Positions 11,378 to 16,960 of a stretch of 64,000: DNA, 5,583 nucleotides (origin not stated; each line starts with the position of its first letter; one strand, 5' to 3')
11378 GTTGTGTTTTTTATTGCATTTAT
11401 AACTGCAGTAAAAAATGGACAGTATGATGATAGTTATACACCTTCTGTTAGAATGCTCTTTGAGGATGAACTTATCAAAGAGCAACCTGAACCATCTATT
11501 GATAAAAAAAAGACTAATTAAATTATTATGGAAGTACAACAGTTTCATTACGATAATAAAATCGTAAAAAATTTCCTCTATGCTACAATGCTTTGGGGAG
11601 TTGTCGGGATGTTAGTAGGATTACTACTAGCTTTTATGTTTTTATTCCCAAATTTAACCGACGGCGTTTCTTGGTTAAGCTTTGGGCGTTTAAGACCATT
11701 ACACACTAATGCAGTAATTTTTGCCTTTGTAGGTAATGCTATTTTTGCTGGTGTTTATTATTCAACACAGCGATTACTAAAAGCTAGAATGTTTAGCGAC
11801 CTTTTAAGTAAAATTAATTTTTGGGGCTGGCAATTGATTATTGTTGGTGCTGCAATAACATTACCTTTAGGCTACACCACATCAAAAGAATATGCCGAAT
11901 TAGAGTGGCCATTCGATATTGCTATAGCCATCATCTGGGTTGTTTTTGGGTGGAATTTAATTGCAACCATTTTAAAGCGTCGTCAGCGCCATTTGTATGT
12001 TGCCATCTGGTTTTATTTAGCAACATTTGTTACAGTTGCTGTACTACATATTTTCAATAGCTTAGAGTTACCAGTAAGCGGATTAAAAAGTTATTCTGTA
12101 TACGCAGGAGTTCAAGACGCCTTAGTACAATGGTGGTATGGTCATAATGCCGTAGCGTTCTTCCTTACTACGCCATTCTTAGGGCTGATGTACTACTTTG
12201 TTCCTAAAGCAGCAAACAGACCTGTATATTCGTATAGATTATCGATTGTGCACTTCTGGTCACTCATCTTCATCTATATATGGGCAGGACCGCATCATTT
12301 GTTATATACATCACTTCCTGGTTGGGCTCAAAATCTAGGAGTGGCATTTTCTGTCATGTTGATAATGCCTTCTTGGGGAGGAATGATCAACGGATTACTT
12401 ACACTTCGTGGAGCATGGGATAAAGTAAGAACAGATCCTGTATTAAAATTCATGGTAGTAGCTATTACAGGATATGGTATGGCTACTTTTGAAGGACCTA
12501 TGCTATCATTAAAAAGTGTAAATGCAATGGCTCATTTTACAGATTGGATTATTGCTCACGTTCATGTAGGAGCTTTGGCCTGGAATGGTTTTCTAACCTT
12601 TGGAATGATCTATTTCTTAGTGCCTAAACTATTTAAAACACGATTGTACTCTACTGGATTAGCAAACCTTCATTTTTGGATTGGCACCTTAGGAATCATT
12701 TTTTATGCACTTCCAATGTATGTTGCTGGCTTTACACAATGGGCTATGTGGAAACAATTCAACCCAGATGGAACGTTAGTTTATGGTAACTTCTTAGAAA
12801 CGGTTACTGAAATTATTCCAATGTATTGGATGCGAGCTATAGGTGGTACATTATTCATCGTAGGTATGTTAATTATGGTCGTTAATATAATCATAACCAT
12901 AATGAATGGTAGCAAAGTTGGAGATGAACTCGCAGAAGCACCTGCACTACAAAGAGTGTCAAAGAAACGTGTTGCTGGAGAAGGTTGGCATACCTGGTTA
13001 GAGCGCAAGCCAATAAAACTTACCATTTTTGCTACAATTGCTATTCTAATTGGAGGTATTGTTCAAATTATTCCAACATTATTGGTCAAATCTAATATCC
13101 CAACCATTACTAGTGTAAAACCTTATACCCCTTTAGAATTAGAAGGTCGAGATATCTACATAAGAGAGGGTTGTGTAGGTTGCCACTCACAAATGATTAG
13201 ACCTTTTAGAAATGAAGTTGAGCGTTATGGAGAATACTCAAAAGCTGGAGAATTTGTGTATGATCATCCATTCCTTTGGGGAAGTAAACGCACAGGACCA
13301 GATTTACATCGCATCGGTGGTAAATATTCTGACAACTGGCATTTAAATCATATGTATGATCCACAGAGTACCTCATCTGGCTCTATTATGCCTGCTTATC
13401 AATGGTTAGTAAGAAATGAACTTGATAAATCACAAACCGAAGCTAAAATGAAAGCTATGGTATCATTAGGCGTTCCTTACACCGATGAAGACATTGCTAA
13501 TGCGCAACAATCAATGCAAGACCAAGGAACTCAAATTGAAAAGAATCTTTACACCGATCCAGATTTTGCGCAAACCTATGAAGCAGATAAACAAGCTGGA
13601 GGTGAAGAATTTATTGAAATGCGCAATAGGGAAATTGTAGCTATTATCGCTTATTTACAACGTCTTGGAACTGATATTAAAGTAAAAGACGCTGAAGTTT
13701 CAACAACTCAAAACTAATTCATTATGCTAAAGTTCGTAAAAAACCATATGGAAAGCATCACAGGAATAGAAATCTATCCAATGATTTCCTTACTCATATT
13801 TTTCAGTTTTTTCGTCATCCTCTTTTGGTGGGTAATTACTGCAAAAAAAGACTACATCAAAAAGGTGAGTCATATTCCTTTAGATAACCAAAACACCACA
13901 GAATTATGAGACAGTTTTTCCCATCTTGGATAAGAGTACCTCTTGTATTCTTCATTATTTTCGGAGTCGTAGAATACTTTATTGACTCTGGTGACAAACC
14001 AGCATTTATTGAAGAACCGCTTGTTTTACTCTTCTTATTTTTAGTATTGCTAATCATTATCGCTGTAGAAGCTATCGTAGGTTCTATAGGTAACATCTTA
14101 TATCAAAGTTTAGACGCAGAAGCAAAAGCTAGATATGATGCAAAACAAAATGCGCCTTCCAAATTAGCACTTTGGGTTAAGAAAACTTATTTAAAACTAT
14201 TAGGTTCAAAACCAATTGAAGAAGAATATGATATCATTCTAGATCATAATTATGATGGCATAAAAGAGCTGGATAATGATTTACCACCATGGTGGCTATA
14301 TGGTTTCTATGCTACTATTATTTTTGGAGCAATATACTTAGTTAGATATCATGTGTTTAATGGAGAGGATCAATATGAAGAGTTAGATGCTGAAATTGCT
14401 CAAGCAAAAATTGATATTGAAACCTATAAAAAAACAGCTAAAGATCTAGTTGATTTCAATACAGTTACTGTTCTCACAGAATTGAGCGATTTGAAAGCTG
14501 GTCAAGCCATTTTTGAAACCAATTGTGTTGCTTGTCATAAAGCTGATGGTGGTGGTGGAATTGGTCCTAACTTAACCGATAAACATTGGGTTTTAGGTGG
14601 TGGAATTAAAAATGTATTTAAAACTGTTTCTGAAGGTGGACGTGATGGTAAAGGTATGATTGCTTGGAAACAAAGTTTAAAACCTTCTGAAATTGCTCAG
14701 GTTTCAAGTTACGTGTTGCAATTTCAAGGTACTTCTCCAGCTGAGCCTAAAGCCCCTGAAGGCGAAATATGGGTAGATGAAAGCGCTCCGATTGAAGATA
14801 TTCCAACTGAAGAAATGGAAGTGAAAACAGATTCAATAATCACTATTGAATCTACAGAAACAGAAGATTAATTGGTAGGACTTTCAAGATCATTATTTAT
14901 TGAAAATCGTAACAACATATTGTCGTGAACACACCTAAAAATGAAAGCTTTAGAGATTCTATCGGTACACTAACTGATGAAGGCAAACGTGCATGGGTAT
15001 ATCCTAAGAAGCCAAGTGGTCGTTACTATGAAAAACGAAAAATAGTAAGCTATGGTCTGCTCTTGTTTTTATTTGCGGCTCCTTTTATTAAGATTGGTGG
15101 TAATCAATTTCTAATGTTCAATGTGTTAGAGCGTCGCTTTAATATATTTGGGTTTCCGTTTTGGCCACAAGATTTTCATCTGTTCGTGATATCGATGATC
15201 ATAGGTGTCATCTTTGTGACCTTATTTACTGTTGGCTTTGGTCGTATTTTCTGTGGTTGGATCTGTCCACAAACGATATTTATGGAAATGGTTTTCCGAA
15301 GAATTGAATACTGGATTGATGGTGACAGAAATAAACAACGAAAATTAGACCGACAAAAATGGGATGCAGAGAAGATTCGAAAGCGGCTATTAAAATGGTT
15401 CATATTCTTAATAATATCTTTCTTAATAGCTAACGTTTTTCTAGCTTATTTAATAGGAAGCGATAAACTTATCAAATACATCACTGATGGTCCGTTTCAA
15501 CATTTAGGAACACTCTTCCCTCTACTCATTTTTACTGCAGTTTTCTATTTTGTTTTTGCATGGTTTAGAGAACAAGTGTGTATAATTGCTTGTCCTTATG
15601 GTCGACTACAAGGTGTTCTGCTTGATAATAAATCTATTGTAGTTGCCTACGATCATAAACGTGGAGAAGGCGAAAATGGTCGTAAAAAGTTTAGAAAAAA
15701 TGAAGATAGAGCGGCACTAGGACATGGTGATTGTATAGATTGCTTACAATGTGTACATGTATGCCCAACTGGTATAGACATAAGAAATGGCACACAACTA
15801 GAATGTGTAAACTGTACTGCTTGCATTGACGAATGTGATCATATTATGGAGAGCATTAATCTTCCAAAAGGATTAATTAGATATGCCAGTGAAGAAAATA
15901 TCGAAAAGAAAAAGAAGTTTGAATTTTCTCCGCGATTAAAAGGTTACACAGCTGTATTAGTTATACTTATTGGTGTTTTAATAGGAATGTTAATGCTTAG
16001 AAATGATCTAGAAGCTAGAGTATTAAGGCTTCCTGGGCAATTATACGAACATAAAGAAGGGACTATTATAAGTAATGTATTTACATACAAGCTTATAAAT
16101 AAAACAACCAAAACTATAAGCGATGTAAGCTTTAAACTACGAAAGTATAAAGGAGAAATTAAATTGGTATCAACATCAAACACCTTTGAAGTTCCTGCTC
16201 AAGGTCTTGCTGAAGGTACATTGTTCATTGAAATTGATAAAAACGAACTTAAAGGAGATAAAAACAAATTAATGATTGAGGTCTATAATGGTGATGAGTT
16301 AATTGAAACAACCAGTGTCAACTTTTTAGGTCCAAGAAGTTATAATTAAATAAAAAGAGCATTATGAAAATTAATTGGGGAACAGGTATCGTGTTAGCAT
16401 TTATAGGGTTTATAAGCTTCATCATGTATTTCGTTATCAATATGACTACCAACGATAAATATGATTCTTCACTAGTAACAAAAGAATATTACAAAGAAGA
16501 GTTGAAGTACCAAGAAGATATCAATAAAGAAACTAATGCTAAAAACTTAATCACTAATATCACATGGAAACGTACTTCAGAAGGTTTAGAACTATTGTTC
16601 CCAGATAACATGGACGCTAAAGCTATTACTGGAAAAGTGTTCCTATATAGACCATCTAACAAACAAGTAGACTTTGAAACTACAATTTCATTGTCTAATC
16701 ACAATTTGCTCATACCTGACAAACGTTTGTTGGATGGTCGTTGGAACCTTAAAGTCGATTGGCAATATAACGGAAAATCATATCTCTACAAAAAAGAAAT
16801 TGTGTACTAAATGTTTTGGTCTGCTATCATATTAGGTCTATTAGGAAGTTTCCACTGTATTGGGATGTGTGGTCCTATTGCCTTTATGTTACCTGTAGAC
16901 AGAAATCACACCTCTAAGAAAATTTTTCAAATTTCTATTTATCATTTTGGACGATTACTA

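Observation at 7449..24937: A Crp/Fnr-type palindrome at a fixed 29.5-bp offset from -7 boxes links cbb3 oxidase genes and uncharacterised stress genes into one putative low-oxygen regulon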

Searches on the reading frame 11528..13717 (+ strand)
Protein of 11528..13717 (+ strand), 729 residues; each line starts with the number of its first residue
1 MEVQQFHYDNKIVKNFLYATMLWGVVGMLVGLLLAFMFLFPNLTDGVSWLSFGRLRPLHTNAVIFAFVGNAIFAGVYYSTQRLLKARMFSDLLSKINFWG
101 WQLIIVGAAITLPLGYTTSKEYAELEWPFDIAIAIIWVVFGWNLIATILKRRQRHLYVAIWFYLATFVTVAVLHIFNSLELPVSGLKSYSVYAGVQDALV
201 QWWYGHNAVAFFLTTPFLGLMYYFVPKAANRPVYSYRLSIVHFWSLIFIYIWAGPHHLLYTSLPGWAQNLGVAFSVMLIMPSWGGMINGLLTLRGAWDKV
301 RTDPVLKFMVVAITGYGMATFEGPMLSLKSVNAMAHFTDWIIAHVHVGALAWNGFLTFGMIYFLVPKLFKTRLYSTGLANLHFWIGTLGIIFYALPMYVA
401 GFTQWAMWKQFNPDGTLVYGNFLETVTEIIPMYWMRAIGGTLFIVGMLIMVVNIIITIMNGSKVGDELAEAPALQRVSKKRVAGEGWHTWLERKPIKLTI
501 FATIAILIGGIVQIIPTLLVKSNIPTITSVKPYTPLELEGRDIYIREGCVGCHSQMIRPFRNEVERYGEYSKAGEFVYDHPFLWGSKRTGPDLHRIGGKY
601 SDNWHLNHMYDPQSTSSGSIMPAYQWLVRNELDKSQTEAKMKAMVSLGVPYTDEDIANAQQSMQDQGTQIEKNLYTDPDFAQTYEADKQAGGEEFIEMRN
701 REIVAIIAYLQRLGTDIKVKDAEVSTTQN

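Call 6: search_protein_families(library=pfam, proteins=[window:11528-13717:+])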
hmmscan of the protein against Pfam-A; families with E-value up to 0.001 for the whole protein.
window:11528-13717:+ (729 aa): 2 families
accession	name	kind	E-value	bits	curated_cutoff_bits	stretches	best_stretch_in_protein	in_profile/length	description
PF00115.25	COX1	-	2.7e-117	392.8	34.8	1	11-442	1-436/436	Cytochrome C and Quinol oxidase polypeptide I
PF02433.20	FixO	-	2e-103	345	29.6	1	488-717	1-219/219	Cytochrome C oxidase, mono-heme subunit/FixO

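Call 11: find_related_loci(query=window:11528-13717:+, collection=genome_contigs, flank=10000)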
Query window:11528-13717:+ (729 aa) in genome_contigs; peptide patterns used: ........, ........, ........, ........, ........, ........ (x = any residue, [..] = any of these).
600 stretches matched a pattern (row limit reached: there are more); 600 encode a relative of the query (tblastn E <= 1e-3); the best 80 are kept; 80 distinct loci.
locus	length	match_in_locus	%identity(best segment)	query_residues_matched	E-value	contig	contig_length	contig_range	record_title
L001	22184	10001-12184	90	1-729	0e+0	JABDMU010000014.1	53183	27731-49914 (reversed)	MAG: Flavobacteriaceae bacterium isolate SS_bin_109 k127_587971, whole genome shotgun sequence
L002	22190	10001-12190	87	1-729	0e+0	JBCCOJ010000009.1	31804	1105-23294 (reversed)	MAG: Bacteroidota bacterium isolate P01_D01_bin.100 k141_3077054_length_31804_cov_10.0000, whole genome shotgun sequence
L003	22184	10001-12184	88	1-723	0e+0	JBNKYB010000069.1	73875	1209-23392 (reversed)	MAG: Flavobacteriaceae bacterium isolate D1D2.bin.33.orig k141_61522, whole genome shotgun sequence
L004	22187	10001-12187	86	1-729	0e+0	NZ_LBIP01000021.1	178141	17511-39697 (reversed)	Mangrovimonas xylaniphaga strain ST2L12 contig21, whole genome shotgun sequence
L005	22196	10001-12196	87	1-729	0e+0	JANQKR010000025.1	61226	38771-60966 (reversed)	MAG: Croceivirga sp. isolate PL25a_bin.19 k99_5074912, whole genome shotgun sequence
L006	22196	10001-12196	86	1-729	0e+0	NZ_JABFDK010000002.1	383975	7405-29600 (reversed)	Winogradskyella costae strain Z3138 NODE_2_length_383975_cov_221.666_ID_3, whole genome shotgun sequence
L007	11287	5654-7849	86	1-729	0e+0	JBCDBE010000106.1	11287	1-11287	MAG: Bacteroidota bacterium isolate P01_F01_bin.76 k141_1395052_length_11287_cov_11.0000, whole genome shotgun sequence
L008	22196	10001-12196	85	1-729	0e+0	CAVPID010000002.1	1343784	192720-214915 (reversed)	MAG: uncultured Flavobacteriaceae bacterium isolate MFD09964.bin.1.62 genome assembly, contig: contig_17676, whole genom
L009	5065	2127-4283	86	1-719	0e+0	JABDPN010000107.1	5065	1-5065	MAG: Flavobacteriaceae bacterium isolate Site_B15 k127_1050130, whole genome shotgun sequence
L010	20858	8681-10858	87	1-723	0e+0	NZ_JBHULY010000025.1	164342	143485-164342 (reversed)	Hyunsoonleella rubra strain KCTC 42398 platanus_K_21_77_25, whole genome shotgun sequence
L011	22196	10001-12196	84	1-729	0e+0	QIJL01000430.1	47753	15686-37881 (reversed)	MAG: Flavobacteriales bacterium isolate SZUA-72 Ga0063293_10000902, whole genome shotgun sequence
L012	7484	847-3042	84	1-729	0e+0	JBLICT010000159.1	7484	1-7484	MAG: Maribacter sp. isolate 3300053698_26 Ga0535657_0019115, whole genome shotgun sequence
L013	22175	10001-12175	84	1-722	0e+0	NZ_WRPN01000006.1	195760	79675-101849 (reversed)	Mariniflexile maritimum strain M5A1M contig6, whole genome shotgun sequence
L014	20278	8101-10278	85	1-723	0e+0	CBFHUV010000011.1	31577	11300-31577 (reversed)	MAG: Polaribacter sp. isolate Co_bin_401_indper genome assembly, contig: Co_bin_401_indper_c11, whole genome shotgun seq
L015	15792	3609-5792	87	1-723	0e+0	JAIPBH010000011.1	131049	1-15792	MAG: Flavobacteriaceae bacterium isolate Tobar13m-G22 Tobar13m-C187, whole genome shotgun sequence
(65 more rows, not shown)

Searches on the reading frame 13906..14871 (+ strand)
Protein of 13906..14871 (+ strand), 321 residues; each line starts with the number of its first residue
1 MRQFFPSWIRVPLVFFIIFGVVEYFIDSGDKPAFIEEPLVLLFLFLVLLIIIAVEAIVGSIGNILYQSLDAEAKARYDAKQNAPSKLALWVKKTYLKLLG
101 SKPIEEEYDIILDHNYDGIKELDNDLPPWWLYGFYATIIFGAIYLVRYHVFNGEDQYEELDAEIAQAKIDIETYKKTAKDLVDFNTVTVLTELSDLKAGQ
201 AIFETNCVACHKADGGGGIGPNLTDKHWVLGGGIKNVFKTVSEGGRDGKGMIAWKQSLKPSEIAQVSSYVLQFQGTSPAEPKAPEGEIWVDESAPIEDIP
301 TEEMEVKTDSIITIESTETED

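Call 6: search_protein_families(library=pfam, proteins=[window:13906-14871:+])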
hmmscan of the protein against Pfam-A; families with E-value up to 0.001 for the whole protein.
window:13906-14871:+ (321 aa): 3 families
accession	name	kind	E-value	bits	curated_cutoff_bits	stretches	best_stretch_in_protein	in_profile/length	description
PF14715.11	FixP_N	-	1.6e-20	73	24.9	1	110-151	3-44/48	N-terminal domain of cytochrome oxidase-cbb3, FixP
PF13442.11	Cytochrome_CBB3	-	1e-10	42.2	27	1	195-270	2-68/68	Cytochrome C oxidase, cbb3-type, subunit III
PF00034.26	Cytochrom_C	-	2.2e-09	38.9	21.3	1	197-272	2-88/90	Cytochrome c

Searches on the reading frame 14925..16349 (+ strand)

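Call 6: search_protein_families(library=pfam, proteins=[window:14925-16349:+])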
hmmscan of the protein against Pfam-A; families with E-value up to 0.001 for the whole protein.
window:14925-16349:+ (474 aa): 10 families
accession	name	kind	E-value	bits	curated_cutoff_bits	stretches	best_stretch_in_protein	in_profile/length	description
PF13746.11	Fer4_18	-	2.4e-43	147.4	27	1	214-323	1-114/114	4Fe-4S dicluster domain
PF11614.14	FixG_C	-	5.2e-20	72.2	25.6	1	353-470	2-119/119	IG-like fold at C-terminal of FixG, putative oxidoreductase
PF12801.12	Fer4_5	-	1.9e-12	47.4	22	1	89-131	3-41/48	4Fe-4S binding domain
PF12838.12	Fer4_7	-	1.8e-09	38.3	27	1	218-284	7-52/52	4Fe-4S dicluster domain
PF13187.11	Fer4_9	-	9.7e-08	32.4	27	1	219-283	8-50/52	4Fe-4S dicluster domain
PF13237.11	Fer4_10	-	2.3e-07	31.1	25.5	1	218-281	14-53/53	4Fe-4S dicluster domain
PF13484.11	Fer4_16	-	4.6e-07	31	30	1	218-282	7-65/66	4Fe-4S double cluster binding domain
PF13183.11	Fer4_8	-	1.8e-06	28.8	27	0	246-284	26-68/68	4Fe-4S dicluster domain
PF13534.11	Fer4_17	-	1.4e-05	26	22.2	0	218-285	7-61/61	4Fe-4S dicluster domain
PF14697.11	Fer4_21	-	3.1e-05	24.4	35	0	264-282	35-53/59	4Fe-4S dicluster domain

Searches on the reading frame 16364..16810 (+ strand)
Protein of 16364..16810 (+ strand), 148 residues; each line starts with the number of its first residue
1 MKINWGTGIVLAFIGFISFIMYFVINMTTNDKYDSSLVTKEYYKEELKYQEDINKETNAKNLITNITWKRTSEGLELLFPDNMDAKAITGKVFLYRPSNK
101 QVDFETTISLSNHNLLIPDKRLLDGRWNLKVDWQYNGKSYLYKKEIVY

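Call 6: search_protein_families(library=pfam, proteins=[window:16364-16810:+])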
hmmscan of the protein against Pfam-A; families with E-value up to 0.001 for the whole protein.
window:16364-16810:+ (148 aa): 1 family
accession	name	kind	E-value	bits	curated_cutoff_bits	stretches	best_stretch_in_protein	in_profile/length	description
PF05751.16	FixH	-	1.2e-27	97.2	23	1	2-146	1-149/150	FixH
